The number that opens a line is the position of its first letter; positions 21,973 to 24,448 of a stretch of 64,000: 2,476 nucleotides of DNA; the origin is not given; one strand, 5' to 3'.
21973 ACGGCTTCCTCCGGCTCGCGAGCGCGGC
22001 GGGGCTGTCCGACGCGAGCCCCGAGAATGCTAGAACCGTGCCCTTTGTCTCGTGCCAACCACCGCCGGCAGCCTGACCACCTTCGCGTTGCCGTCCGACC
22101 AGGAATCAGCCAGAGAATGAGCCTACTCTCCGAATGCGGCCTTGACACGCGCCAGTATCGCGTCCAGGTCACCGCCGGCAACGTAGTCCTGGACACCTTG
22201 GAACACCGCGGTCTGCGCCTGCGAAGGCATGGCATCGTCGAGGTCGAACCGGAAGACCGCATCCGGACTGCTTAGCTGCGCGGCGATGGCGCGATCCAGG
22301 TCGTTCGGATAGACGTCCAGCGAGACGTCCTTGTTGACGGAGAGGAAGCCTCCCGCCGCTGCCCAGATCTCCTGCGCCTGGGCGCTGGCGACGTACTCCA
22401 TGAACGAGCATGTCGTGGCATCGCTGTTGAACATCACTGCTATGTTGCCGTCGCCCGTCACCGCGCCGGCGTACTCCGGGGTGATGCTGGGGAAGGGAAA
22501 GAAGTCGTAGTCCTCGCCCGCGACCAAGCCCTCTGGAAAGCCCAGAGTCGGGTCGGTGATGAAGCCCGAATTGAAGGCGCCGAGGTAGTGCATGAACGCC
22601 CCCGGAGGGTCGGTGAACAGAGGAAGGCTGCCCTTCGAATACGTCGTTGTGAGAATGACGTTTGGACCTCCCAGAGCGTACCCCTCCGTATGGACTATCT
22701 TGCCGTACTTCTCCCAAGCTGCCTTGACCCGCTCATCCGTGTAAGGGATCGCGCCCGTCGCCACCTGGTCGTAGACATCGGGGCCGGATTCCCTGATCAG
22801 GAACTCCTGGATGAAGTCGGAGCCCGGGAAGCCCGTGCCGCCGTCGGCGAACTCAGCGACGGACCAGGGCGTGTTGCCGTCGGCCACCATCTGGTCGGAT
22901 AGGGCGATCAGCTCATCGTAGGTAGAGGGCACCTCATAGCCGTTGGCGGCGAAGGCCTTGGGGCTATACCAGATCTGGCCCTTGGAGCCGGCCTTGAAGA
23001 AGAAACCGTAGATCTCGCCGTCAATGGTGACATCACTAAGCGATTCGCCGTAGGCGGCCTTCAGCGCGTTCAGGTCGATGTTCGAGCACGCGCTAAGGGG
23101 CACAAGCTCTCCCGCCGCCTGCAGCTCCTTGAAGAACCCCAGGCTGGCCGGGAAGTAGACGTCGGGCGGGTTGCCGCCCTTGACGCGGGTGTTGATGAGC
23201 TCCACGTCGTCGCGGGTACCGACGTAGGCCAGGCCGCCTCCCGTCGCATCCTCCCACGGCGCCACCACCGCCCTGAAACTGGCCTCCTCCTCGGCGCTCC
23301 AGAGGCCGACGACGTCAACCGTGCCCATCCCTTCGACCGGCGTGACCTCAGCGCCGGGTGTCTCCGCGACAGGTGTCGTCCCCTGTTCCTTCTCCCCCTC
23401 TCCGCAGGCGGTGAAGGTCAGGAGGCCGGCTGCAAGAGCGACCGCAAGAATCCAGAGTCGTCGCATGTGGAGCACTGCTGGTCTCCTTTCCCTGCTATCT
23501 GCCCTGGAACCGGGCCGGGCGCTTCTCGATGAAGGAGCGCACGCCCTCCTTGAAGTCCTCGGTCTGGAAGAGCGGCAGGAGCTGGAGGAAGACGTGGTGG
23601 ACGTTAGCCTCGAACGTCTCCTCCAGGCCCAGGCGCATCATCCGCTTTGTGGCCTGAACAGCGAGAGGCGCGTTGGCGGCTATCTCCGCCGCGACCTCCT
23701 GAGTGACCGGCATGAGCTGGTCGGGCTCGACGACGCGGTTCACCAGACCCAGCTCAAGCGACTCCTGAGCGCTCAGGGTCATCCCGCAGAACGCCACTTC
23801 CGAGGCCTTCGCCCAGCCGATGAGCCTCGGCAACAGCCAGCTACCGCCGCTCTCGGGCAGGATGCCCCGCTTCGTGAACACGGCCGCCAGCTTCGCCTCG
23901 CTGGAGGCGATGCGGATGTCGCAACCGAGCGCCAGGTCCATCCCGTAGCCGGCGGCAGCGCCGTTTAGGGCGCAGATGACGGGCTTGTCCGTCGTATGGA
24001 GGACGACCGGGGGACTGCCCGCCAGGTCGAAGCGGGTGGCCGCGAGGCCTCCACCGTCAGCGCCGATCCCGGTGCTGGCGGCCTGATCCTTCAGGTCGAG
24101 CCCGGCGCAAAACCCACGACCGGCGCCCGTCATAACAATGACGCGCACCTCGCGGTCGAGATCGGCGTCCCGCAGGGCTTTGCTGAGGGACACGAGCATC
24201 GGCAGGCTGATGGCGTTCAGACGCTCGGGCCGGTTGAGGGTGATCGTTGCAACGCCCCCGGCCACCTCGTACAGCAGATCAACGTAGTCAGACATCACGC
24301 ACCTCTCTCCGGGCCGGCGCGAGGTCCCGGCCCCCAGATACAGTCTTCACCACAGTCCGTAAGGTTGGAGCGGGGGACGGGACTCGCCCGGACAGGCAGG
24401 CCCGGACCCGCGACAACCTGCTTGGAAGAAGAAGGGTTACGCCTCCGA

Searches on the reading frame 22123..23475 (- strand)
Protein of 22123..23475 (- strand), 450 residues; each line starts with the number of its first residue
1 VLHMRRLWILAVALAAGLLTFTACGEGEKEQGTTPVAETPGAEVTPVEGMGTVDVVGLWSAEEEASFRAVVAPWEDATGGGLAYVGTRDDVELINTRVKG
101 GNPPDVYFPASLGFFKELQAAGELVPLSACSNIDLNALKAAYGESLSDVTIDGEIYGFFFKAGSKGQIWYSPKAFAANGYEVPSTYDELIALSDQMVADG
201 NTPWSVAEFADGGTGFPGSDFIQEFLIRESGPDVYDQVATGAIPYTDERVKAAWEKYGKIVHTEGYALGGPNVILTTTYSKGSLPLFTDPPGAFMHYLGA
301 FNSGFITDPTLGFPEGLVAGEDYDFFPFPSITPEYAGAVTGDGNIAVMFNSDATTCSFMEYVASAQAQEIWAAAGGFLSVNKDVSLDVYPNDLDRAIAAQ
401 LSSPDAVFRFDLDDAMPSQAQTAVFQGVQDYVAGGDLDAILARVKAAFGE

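Call 18: search_protein_families(library=pfam, proteins=[window:22123-23475:-], max_evalue=0.001)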
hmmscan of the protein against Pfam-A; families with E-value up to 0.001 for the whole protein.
window:22123-23475:- (450 aa): 3 families
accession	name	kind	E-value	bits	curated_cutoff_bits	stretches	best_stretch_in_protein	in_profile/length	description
PF13416.11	SBP_bac_8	-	7.9e-17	62.4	27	1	86-387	20-268/279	Bacterial extracellular solute-binding protein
PF01547.30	SBP_bac_1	-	5.9e-12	46.6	26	1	65-369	8-307/307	Bacterial extracellular solute-binding protein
PF13531.11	SBP_bac_11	-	3.3e-05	24.2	25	0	69-125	15-69/227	Bacterial extracellular solute-binding protein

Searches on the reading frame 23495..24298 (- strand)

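Call 18: search_protein_families(library=pfam, proteins=[window:23495-24298:-], max_evalue=0.001)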
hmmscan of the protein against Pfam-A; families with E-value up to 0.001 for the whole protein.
window:23495-24298:- (267 aa): 2 families
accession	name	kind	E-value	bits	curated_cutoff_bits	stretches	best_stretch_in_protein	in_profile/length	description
PF00378.25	ECH_1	-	1e-55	189.3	27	1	13-266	3-250/251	Enoyl-CoA hydratase/isomerase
PF16113.10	ECH_2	-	6.6e-36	124.9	27.2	1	17-203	2-185/335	Enoyl-CoA hydratase/isomerase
